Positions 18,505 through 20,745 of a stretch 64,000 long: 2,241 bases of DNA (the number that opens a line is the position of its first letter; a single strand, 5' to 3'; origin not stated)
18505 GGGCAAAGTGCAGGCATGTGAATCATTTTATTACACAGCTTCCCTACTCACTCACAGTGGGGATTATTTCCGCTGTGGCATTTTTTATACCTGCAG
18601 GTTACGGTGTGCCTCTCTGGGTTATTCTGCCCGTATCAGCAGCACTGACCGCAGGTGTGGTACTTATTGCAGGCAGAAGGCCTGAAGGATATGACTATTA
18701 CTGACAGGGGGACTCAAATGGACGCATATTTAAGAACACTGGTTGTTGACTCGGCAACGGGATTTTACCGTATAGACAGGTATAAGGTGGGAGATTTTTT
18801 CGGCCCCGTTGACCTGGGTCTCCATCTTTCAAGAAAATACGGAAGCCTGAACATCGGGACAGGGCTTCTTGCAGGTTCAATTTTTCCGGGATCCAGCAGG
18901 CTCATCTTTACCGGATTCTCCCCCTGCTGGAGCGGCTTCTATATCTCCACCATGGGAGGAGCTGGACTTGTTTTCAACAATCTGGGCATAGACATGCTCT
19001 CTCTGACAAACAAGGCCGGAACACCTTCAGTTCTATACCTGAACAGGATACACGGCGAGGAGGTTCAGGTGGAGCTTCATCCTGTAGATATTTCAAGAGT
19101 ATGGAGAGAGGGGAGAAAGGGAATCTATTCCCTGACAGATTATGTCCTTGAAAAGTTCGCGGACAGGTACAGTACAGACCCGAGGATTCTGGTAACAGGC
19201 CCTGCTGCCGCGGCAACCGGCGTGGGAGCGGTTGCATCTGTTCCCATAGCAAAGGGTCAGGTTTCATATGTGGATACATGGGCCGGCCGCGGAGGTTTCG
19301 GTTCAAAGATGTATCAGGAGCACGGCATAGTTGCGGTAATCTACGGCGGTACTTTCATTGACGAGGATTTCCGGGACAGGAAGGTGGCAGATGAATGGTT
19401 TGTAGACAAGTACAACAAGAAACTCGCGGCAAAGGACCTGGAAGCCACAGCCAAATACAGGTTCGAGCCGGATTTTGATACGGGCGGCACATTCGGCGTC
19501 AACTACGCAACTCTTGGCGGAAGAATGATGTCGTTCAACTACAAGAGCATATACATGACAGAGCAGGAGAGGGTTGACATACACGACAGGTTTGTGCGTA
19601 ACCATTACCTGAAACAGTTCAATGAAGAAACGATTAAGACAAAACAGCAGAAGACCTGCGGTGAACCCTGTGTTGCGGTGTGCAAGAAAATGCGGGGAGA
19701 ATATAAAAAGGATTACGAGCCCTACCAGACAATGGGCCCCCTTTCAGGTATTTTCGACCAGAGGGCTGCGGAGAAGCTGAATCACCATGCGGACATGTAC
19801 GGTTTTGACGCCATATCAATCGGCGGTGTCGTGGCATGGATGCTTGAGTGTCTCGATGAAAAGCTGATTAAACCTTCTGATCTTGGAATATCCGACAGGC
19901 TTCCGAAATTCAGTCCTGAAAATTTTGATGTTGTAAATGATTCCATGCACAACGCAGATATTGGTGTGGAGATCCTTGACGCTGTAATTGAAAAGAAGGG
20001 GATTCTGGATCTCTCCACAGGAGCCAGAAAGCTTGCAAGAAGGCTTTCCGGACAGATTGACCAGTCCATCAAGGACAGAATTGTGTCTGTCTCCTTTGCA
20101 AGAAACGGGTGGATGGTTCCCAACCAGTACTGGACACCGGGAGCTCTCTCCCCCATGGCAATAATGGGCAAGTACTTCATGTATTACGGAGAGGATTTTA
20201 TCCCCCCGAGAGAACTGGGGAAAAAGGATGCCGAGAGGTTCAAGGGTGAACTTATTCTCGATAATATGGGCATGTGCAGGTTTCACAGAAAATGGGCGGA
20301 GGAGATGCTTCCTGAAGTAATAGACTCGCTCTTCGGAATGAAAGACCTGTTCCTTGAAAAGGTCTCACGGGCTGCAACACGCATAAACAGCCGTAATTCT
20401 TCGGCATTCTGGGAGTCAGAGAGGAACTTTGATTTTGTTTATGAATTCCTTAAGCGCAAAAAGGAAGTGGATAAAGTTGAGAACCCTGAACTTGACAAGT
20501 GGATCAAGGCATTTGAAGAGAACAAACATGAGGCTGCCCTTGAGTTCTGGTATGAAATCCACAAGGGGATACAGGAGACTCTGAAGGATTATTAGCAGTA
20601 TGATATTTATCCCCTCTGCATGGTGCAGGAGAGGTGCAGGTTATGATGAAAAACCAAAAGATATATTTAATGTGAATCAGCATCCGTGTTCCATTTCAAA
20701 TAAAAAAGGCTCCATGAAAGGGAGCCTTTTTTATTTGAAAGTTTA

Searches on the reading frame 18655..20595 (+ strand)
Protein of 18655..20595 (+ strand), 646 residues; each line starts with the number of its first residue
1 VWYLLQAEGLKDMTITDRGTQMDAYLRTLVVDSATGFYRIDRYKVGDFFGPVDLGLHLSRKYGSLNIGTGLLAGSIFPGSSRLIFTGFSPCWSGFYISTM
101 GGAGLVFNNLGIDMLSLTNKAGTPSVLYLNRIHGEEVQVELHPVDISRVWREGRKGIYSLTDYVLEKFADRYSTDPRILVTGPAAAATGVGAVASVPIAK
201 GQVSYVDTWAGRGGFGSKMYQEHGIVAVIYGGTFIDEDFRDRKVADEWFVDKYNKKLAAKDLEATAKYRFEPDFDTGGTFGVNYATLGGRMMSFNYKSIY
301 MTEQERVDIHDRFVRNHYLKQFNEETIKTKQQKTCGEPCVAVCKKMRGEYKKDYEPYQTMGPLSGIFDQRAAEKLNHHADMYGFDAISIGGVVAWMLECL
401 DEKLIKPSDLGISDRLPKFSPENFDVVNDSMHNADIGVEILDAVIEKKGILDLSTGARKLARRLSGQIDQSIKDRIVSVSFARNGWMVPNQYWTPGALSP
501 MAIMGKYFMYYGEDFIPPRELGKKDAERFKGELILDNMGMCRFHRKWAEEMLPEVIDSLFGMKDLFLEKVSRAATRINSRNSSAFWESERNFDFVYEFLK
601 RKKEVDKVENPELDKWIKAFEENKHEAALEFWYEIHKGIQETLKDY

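Call 9: search_protein_families(library=pfam, proteins=[window:18655-20595:+])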
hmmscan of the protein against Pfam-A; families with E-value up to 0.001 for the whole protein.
window:18655-20595:+ (646 aa): 2 families
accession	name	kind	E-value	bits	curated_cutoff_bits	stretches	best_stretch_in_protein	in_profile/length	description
PF01314.23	AFOR_C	-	5.5e-18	65.7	27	1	320-577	57-315/385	Aldehyde ferredoxin oxidoreductase, domains 2 & 3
PF02730.20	AFOR_N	-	8.2e-18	65.3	29.8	1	64-232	53-198/199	Aldehyde ferredoxin oxidoreductase, N-terminal domain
